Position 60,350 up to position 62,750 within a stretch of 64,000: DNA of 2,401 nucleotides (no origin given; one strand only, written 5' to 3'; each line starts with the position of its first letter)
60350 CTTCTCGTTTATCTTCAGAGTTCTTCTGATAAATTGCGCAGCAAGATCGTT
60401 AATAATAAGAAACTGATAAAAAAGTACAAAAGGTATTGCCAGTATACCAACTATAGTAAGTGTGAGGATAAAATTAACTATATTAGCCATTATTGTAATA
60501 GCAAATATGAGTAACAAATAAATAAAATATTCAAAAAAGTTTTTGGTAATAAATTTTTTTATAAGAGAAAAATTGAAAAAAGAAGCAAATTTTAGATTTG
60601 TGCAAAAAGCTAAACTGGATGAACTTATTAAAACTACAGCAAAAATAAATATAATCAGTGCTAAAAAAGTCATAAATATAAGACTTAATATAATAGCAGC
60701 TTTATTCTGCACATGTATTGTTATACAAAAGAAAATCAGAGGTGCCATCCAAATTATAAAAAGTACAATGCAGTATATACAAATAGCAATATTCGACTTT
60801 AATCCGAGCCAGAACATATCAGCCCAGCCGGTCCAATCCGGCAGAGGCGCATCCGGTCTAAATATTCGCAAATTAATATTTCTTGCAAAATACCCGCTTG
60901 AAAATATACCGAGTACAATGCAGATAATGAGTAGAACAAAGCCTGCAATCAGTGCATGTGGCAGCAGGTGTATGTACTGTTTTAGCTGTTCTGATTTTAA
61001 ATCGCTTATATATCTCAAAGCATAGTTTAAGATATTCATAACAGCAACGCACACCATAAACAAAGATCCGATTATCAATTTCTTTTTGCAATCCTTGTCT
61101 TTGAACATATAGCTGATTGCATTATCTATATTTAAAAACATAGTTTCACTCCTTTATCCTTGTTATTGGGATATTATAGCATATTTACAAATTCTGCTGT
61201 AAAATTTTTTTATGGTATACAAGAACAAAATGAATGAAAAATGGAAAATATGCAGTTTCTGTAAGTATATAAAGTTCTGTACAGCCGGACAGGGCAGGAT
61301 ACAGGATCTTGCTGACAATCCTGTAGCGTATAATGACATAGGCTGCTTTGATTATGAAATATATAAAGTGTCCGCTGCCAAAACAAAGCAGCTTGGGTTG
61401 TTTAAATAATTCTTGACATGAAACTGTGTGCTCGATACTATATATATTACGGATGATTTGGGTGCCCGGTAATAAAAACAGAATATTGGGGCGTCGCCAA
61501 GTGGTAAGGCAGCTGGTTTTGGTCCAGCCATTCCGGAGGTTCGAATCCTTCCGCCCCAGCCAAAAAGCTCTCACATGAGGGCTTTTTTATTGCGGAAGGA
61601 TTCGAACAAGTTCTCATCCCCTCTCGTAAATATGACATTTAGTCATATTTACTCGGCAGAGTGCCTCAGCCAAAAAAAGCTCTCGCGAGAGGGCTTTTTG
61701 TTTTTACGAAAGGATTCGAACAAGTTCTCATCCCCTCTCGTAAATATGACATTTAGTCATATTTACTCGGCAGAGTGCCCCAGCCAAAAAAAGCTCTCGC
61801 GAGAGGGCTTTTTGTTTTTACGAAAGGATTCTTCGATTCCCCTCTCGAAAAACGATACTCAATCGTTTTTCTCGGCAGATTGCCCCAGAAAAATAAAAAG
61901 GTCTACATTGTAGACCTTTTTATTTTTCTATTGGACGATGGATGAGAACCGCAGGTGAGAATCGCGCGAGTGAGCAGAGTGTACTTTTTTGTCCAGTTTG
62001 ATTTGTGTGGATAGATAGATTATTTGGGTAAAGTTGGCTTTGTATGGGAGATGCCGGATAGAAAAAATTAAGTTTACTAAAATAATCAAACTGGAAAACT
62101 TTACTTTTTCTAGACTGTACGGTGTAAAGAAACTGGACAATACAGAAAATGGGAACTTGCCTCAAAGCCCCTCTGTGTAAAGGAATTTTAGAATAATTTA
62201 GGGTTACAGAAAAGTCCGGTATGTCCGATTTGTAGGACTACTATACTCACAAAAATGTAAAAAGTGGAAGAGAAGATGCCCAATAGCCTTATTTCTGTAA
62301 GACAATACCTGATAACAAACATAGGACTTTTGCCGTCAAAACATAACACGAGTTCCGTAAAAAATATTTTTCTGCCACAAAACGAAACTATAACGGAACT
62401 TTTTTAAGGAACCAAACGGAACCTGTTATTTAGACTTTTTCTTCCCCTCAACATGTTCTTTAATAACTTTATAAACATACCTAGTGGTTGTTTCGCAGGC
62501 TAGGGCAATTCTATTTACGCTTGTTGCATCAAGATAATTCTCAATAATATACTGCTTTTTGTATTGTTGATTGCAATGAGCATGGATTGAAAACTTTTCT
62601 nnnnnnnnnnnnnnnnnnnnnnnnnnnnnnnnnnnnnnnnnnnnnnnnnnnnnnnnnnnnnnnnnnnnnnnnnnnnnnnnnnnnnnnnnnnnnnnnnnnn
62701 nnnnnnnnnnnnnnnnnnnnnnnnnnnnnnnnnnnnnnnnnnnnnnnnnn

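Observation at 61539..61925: tRNA-Gln is trailed by three tandem 114-bp units with conserved flanks and hairpins of different sequence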

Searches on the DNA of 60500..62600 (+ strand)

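Call 4: search_rna_families(source=window, start=60500, end=62600, threshold=evalue, max_evalue=10, show_alignments=4)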
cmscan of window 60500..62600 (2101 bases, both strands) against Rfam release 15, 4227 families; matches with E-value up to 10: 23.
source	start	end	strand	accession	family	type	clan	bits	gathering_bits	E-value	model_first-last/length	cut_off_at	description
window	61487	61559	+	RF00005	tRNA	Gene; tRNA;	CL00001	55.1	29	1.3e-10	1-71/71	no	tRNA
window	61851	61924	+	RF01859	Phe_leader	Cis-reg; leader;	-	32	55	0.0068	1-125/125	no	Phenylalanine leader peptide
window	61892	61956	-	RF00506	Thr_leader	Cis-reg; leader;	-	27.3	55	0.019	1-118/118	no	Threonine operon leader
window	61816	61929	+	RF02029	sraA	Gene; sRNA;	-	26.8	56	0.22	1-95/95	no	sraA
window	61887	61951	-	RF02029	sraA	Gene; sRNA;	-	25.7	56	0.38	1-95/95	no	sraA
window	61539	61609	+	RF03697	mir-722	Gene; miRNA;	-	23.5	81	0.16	1-67/67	no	mir-722 microRNA precursor family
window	61882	61934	+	RF03310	mir-1544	Gene; miRNA;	-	23.4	46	0.077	1-59/59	no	mir-1544 microRNA precursor family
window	61482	61592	+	RF02435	SpF41_sRNA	Gene; sRNA;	-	22.7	52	1.4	1-105/105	no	Streptococcus sRNA SpF41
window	61887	61944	+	RF01742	lactis-plasmid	Gene; sRNA;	-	20.6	70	3.7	1-106/106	no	lactis-plasmid RNA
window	62351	62413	-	RF04295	mir-329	Gene; miRNA;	CL00149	20.2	76.8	0.45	1-80/80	no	mir-329 microRNA precursor family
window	61889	61923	-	RF02589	Spy779816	Gene; sRNA;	-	20.2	67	3.6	1-88/88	no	S. pyogenes small RNA 779816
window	61877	61925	+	RF02082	STnc540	Gene; sRNA;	-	18.9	38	0.41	98-144/202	no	Enterobacterial sRNA STnc540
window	61754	61872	+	RF01770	rimP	Cis-reg; leader;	-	18.9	47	6.2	1-102/102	no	Gammaprotebacteria rimP leader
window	61787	61898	-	RF04180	BTnc231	Gene; sRNA;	-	18.8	80.4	0.76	1-154/154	no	Bacteroides sRNA BTnc231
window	62275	62401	-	RF02110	DLEU2_6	Gene; lncRNA;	-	18.4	60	2.2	1-135/135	no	Deleted in lymphocytic leukemia 2 conserved region 6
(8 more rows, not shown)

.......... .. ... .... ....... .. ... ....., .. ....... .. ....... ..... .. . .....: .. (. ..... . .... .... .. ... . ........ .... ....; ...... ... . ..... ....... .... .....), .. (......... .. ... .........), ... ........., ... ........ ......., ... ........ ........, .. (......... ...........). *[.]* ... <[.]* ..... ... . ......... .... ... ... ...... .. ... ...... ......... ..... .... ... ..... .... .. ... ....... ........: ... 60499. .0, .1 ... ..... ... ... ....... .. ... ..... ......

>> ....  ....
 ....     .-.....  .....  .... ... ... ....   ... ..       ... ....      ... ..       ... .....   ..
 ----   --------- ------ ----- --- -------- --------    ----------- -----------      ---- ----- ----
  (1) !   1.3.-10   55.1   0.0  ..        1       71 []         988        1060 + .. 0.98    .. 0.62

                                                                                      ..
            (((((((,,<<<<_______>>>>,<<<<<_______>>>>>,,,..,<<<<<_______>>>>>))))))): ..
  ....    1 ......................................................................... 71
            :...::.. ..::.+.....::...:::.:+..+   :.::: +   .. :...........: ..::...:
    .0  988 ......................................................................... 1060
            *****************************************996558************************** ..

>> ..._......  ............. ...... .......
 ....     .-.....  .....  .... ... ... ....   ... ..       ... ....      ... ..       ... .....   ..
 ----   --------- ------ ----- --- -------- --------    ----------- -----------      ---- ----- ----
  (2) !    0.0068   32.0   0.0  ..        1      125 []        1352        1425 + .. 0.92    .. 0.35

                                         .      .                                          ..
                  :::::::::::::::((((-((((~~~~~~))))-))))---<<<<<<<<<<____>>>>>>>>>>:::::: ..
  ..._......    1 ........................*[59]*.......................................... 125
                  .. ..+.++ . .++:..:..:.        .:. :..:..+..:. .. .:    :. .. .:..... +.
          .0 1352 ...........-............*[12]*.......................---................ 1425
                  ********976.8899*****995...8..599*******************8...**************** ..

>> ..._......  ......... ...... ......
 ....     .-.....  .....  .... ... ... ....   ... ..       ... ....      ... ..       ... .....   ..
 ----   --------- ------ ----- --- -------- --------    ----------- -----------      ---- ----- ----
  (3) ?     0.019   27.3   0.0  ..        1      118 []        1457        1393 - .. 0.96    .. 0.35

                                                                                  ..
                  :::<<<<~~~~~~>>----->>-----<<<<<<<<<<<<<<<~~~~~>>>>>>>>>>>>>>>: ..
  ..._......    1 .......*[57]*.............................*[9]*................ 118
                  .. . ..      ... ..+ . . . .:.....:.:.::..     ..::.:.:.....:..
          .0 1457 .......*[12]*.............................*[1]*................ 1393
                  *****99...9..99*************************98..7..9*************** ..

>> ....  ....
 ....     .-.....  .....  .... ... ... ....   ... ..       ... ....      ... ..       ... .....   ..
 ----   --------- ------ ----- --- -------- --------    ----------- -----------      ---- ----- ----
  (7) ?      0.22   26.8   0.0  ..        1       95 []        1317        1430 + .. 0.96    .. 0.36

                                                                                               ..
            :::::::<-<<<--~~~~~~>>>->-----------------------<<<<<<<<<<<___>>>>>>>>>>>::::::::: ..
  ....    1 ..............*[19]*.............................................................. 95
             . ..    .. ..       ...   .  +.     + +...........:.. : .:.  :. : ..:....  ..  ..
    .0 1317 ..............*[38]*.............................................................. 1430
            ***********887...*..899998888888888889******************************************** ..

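Call 53: build_rna_model(alignment_id=A1, structure=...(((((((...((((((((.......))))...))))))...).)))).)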
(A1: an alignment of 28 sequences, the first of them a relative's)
Model R1 built from alignment A1 (28 sequences, 51 columns); structure: as given.
model positions 43; base pairs 15; branch points 0; effective number of sequences 13.14; information 1.276 bits per position. Calibrated on 0.2 Mb of random sequence (short: E-values are rough).
structure used (alignment columns):
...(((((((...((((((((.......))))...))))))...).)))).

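Call 54: search_with_rna_model(model_id=R1, source=window, filters=off, max_evalue=10, show_alignments=0)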
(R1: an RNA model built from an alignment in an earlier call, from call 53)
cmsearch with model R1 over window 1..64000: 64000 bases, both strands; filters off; matches with E-value up to 10: 14.
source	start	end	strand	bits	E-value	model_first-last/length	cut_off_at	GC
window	61618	61662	+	59.1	4.5e-12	1-43/43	no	0.4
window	61732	61776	+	59.1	4.5e-12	1-43/43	no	0.4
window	61839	61881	+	57.2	1.3e-11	1-43/43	no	0.44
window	42405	42453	-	21.3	0.0043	1-43/43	no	0.39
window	61847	61871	-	10.6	1.5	9-33/43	no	0.32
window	63827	63847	+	8.6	4.6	11-31/43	no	0.19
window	17611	17641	-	8.1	5.8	8-38/43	no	0.42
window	51754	51770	+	7.7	7.2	1-43/43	no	0.41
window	6041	6084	-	7.6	7.7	1-43/43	no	0.34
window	59499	59511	+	7.6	7.8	15-27/43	no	0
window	49941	49966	-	7.4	8.6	9-34/43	no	0.31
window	61888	61929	+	7.4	8.8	9-34/43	no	0.24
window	61887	61928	-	7.4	8.8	9-34/43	no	0.24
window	17614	17639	+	7.1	9.9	9-35/43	no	0.31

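Call 68: search_with_rna_model(model_id=R1, sources=[L130, L145, L159, L135, L158, L171], max_evalue=1)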
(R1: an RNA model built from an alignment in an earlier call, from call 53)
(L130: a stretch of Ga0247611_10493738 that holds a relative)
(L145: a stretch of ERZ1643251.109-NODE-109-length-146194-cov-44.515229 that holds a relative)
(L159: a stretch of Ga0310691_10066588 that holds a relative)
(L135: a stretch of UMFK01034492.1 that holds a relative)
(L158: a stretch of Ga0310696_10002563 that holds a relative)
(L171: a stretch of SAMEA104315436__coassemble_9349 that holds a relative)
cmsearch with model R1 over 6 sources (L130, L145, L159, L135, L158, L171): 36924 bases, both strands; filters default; matches with E-value up to 1: 10.
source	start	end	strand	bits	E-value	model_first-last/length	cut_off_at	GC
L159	1967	2009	-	69.6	8.2e-15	1-43/43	no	0.44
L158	7896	7938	-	68.3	1.7e-14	1-43/43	no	0.47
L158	8006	8048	-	68.3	1.7e-14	1-43/43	no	0.47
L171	2366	2412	-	59.5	2.1e-12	1-43/43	no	0.47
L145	3893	3939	+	56.7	9.5e-12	1-43/43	no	0.47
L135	6835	6881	+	56.7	9.8e-12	1-43/43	no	0.47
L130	65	109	+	56.2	1.3e-11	1-43/43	no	0.47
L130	1226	1270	+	50.3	3.1e-10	1-43/43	no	0.42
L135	7084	7126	-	32.7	4.9e-06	3-43/43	no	0.47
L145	6228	6259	-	25.5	0.00025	8-37/43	no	0.47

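Call 83: search_with_rna_model(model_id=R1, sources=[L233, L234, L235, L236, L237], max_evalue=1)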
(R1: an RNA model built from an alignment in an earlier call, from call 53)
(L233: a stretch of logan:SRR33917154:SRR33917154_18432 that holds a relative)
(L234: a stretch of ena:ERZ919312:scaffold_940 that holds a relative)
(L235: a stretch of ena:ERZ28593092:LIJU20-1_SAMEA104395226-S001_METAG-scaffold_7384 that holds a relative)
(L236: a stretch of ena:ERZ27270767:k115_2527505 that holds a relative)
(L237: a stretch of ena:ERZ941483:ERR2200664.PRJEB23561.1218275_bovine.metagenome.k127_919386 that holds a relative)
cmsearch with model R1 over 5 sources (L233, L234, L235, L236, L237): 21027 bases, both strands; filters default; matches with E-value up to 1: 1.
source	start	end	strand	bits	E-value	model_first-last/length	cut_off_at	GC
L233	3758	3783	-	27.5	4.7e-05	9-34/43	no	0.35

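Call 89: search_with_rna_model(model_id=R1, sources=[L238, L239, L240, L241, L242], max_evalue=1)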
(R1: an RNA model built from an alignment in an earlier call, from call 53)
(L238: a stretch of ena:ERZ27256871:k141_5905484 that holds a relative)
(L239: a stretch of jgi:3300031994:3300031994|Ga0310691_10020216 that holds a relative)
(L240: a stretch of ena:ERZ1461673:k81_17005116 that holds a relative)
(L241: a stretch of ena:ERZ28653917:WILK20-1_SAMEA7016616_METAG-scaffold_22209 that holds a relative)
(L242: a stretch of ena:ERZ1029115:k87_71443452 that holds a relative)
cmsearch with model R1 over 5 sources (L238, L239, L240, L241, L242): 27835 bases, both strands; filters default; matches with E-value up to 1: 0.
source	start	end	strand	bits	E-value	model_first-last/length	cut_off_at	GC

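Call 100: search_with_rna_model(model_id=R1, sources=[L243, L244, L245, L246, L249], max_evalue=1)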
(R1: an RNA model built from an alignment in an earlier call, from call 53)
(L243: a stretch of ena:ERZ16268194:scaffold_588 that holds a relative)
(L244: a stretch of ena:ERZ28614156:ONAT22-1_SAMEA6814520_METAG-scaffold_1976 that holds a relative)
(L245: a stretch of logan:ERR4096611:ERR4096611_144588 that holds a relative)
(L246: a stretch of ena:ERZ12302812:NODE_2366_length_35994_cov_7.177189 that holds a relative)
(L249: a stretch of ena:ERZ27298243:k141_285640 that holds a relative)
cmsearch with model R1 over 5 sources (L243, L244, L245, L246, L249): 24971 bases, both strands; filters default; matches with E-value up to 1: 2.
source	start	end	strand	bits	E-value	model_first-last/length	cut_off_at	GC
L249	4166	4210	+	30.5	1.1e-05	1-43/43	no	0.38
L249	4220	4255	+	11.4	0.37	6-40/43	no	0.5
